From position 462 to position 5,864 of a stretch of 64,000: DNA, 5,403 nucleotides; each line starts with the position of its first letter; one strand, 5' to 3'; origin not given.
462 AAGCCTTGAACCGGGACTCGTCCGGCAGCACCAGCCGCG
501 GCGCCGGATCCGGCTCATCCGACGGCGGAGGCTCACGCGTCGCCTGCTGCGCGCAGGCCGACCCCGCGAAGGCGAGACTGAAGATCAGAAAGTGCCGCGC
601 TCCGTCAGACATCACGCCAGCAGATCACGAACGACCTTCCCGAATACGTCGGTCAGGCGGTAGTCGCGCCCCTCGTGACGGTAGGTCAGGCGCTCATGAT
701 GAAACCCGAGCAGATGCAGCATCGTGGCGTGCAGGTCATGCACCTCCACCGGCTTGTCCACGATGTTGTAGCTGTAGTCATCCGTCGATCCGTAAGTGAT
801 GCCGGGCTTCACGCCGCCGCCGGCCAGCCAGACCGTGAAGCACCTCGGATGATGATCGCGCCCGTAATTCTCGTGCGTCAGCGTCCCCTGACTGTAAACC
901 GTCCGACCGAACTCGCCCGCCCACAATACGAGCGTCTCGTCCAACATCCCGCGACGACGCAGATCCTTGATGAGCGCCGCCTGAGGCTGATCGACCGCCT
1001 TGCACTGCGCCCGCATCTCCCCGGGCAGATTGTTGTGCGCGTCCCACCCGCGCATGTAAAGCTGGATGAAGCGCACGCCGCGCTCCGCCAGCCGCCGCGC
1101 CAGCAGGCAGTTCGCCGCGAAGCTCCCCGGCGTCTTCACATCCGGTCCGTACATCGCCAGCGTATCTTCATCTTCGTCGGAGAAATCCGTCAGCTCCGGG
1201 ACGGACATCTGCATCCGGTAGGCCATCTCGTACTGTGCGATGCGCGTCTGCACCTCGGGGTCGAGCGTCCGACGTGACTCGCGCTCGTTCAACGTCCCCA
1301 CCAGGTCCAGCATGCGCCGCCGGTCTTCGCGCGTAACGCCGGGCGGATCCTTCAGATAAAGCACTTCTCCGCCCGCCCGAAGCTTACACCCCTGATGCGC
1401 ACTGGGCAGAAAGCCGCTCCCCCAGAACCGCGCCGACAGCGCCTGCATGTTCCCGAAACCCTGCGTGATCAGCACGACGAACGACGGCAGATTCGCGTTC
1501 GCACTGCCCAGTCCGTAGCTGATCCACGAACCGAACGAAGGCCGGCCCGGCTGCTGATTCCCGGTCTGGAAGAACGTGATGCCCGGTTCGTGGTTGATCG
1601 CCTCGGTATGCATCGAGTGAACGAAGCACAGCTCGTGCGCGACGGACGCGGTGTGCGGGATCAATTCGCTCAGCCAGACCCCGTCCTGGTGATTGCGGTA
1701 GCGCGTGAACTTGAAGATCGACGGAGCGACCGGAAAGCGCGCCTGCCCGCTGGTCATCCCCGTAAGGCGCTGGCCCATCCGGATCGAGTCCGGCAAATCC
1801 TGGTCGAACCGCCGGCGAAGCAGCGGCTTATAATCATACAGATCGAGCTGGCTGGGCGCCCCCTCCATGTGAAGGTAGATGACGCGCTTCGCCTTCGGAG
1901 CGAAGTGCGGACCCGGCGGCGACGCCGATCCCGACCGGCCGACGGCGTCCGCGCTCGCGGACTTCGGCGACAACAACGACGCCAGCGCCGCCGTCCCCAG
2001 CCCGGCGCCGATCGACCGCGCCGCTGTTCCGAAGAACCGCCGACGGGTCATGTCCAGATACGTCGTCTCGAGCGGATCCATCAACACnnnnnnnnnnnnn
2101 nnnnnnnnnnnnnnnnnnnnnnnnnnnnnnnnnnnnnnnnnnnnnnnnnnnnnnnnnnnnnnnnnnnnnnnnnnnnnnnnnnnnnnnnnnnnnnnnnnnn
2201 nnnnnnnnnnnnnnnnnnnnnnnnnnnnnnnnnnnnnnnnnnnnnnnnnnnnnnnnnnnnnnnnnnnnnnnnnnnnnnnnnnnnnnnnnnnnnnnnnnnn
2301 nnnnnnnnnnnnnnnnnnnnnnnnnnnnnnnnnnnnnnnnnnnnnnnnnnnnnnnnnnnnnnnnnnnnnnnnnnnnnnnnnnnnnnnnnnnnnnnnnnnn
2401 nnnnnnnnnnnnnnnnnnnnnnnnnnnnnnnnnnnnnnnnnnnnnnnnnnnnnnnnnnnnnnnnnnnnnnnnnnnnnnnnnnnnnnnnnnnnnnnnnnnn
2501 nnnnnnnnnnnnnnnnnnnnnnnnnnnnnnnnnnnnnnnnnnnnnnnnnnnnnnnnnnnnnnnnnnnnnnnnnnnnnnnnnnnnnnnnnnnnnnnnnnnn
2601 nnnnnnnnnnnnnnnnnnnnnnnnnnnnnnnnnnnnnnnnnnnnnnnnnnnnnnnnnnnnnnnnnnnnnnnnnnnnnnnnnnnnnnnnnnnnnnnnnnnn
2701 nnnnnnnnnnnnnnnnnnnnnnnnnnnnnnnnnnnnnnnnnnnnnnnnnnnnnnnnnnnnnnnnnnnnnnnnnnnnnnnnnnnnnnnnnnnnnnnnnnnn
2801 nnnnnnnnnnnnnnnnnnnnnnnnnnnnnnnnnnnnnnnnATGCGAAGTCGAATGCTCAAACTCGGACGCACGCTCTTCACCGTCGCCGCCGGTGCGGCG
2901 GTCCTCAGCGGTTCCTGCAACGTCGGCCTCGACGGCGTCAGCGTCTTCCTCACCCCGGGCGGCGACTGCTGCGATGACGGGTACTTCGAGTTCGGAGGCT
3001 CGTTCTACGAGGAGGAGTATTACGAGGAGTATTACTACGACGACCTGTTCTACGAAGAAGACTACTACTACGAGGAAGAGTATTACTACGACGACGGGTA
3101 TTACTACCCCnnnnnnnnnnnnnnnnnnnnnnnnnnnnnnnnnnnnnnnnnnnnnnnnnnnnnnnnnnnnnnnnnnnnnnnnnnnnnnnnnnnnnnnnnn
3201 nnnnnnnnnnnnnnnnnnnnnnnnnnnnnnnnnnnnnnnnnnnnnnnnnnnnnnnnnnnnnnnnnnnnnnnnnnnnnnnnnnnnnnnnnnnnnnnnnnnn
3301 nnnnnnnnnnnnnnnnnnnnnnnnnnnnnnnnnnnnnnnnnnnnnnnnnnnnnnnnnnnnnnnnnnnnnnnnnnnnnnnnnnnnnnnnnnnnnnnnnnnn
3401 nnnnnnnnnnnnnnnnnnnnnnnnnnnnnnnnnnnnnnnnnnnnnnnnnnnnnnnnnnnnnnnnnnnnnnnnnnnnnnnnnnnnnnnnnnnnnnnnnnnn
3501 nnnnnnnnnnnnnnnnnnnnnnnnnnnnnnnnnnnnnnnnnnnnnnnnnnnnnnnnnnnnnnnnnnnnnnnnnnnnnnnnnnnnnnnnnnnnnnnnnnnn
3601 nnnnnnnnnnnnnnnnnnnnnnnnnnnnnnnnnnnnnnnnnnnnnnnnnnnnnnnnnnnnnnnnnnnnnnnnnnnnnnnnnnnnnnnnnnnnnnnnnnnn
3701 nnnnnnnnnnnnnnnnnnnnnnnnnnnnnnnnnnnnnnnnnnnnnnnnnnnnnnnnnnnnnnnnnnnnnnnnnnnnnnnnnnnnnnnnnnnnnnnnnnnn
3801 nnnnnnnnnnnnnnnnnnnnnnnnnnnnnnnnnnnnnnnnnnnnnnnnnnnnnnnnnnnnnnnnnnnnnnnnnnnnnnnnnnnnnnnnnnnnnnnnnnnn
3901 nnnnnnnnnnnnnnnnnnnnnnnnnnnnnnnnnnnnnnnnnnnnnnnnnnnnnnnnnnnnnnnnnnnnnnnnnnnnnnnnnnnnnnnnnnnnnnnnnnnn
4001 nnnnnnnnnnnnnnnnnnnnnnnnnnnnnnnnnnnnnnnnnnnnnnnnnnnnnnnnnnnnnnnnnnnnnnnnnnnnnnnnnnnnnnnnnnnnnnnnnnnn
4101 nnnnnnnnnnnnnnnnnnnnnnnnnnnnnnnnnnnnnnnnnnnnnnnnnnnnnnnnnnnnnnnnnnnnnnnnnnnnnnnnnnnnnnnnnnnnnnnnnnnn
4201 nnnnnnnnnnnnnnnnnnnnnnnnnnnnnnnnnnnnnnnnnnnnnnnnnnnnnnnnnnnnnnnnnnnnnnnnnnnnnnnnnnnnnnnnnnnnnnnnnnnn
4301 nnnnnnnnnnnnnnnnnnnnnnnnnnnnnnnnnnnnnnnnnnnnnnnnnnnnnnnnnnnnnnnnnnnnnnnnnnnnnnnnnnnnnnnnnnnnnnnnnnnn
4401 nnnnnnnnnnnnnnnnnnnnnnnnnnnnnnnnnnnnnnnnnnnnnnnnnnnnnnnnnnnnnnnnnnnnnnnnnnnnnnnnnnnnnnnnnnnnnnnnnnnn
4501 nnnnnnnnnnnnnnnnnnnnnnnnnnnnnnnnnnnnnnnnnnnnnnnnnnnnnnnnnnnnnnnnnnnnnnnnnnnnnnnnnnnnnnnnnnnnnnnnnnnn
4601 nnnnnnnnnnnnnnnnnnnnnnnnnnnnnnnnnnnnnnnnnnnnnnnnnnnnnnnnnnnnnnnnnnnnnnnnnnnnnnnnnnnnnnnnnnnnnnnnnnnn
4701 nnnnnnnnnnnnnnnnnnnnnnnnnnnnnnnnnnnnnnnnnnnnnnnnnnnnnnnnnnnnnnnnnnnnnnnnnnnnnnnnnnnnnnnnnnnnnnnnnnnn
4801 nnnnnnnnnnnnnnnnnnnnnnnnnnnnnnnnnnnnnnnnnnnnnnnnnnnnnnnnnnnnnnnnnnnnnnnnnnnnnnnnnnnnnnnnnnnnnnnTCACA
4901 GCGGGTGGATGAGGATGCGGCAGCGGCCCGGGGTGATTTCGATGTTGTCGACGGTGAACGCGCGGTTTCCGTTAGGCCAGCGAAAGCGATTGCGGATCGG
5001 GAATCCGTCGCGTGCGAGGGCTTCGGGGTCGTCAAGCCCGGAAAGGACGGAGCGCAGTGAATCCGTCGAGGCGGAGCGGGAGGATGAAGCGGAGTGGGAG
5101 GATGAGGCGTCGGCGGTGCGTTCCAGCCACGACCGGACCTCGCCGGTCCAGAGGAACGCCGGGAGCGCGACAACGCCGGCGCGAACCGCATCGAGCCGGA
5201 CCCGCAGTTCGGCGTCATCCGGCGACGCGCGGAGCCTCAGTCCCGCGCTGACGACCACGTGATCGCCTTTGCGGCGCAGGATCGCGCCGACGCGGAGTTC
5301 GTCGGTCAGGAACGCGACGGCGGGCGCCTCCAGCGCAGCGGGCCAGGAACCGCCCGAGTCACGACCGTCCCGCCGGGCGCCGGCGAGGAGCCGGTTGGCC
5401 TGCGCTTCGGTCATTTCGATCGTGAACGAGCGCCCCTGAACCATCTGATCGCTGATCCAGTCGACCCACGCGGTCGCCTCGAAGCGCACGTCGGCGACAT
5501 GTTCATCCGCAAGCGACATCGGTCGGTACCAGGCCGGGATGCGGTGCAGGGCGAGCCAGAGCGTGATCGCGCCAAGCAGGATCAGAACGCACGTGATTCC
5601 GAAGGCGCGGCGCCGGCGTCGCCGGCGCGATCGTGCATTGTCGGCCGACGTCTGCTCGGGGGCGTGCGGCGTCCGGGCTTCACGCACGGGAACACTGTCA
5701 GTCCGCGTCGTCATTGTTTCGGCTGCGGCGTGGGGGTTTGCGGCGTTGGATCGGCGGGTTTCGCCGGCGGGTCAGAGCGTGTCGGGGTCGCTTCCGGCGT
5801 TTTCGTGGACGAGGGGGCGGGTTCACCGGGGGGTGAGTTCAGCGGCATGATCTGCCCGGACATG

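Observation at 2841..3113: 90-aa secreted peptide whose mature C-terminus is almost entirely Tyr, Glu and Asp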

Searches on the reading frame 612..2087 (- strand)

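Call 5: search_protein_families(library=pfam, proteins=[window:612-2087:-], max_evalue=0.1)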
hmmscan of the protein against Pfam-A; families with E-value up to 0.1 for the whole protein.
window:612-2087:- (491 aa): 1 family
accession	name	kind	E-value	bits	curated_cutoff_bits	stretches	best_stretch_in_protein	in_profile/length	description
PF07394.17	DUF1501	-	8.5e-153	509.6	27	1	66-490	1-390/390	Protein of unknown function (DUF1501)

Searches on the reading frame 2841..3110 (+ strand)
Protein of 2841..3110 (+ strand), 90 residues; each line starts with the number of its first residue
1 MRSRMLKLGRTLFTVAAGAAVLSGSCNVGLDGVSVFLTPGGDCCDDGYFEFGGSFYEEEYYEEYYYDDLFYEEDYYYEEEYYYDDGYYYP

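Call 5: search_protein_families(library=pfam, proteins=[window:2841-3110:+], max_evalue=0.1)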
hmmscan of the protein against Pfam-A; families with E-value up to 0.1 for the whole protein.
window:2841-3110:+ (90 aa): 0 families

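Call 11: find_homologous_proteins(query=window:2841-3110:+, max_evalue=0.01)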
Query window:2841-3110:+ (90 aa): 3 proteins with E <= 0.01 among 39 candidates.
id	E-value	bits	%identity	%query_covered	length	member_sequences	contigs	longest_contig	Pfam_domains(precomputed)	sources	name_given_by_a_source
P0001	7.3e-45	169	90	78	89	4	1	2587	-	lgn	-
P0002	1.5e-43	165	89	61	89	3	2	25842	-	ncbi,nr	ncbi:MAG: hypothetical protein FLDDKLPJ_03711 [Phycisphaerae bacterium]|nr:hypothetical protein [Phy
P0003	2.7e-42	161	91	78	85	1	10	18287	-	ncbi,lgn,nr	ncbi:MAG: hypothetical protein BroJett003_18540 [Planctomycetota bacterium]|nr:MAG: hypothetical pro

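Call 28: search_protein_families(library=ncbifam, proteins=[window:2841-3110:+], max_evalue=1)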
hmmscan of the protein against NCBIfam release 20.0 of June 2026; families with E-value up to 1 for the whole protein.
seq(90 aa): 0 families

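Call 79: find_encoding_contigs(protein=window:2841-3110:+, flank=3000, max_places=10)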
Protein window:2841-3110:+ (90 aa): 23 contigs read that carry it; 8 places shown.
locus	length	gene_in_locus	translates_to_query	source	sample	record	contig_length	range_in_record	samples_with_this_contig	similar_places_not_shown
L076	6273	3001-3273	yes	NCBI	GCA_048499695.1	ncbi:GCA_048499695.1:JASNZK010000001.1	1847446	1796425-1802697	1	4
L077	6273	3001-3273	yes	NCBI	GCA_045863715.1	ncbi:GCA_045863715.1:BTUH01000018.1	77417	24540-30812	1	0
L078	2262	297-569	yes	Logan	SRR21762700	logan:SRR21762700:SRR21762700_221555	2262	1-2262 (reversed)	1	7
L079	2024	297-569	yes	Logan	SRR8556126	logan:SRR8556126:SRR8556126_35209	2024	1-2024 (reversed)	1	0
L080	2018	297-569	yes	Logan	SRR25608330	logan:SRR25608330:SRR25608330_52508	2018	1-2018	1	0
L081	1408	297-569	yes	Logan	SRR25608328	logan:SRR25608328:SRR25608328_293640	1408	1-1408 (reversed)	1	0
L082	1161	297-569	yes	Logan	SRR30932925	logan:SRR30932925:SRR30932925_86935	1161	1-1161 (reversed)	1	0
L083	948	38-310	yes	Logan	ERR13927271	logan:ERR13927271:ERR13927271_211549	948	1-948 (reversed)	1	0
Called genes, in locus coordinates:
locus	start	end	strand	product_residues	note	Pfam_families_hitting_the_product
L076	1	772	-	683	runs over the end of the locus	PF12228:DUF3604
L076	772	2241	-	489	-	PF07394:DUF1501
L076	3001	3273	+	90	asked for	-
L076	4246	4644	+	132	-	-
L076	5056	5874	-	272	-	-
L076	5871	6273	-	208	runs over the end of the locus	-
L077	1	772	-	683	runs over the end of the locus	PF12228:DUF3604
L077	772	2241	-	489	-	PF07394:DUF1501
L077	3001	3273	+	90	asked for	-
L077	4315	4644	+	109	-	-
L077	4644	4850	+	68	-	PF13384:HTH_23, PF01710:HTH_Tnp_IS630 (weak), PF13518:HTH_28 (weak), PF13551:HTH_29 (weak)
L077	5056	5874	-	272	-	-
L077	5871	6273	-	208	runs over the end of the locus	-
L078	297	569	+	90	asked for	-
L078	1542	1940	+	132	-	-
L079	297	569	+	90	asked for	-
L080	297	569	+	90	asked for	-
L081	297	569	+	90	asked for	-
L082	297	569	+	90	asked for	-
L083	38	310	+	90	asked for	-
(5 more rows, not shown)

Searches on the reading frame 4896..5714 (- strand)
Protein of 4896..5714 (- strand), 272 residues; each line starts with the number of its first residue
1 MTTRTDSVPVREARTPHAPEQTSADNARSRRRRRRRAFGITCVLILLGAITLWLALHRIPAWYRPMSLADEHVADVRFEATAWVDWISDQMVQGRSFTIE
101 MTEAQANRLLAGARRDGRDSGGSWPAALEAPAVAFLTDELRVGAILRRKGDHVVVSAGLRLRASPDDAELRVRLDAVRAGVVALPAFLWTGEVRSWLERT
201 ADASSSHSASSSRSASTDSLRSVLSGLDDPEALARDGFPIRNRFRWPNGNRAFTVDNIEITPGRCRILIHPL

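Call 5: search_protein_families(library=pfam, proteins=[window:4896-5714:-], max_evalue=0.1)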
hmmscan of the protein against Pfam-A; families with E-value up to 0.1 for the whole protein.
window:4896-5714:- (272 aa): 1 family
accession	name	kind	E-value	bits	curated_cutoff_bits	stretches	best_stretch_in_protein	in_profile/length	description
PF19779.4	DUF6264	-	0.026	15.1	31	1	4-61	39-96/183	Family of unknown function (DUF6264)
